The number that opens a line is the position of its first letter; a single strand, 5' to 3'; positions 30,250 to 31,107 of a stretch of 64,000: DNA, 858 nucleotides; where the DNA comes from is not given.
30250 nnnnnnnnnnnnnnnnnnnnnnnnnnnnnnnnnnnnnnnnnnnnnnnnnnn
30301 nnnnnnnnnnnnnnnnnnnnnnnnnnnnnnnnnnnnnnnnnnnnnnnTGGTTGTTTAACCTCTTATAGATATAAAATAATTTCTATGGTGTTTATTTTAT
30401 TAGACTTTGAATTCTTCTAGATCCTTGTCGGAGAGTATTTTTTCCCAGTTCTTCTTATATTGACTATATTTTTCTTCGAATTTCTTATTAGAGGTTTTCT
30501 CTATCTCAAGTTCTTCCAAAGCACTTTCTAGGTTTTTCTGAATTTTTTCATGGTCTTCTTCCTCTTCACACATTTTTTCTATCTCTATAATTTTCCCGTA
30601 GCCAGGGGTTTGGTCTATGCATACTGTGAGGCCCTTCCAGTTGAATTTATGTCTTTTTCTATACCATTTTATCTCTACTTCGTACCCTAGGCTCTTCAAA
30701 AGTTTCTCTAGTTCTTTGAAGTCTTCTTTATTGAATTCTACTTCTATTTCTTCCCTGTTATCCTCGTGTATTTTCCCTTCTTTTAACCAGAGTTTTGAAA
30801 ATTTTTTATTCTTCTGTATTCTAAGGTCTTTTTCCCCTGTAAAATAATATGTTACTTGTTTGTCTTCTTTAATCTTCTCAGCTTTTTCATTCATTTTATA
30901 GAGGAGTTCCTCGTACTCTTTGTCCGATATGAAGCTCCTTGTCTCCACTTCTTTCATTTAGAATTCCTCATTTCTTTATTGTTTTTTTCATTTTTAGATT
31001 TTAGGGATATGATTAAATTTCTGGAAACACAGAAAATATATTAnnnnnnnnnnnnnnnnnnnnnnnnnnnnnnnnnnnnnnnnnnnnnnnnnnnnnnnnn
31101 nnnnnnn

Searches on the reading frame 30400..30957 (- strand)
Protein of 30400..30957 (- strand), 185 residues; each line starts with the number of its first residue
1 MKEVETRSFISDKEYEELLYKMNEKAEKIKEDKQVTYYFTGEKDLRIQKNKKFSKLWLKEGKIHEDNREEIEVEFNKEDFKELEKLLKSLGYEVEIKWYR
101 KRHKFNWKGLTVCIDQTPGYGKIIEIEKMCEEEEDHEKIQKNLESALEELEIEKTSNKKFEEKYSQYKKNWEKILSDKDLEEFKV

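Call 48: search_protein_families(library=pfam, proteins=[window:30400-30957:-], max_evalue=0.01)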
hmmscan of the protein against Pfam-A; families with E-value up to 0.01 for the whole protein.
window:30400-30957:- (185 aa): 0 families

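Call 82: search_protein_families(library=ncbifam, proteins=[window:30400-30957:-], max_evalue=0.001)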
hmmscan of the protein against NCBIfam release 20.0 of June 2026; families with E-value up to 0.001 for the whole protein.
window:30400-30957:- (185 aa): 1 family
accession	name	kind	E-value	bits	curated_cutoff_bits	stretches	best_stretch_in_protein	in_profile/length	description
TIGR00318.1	cyaB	equivalog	3.1e-13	49.9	57.95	1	1-158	1-165/174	class IV adenylate cyclase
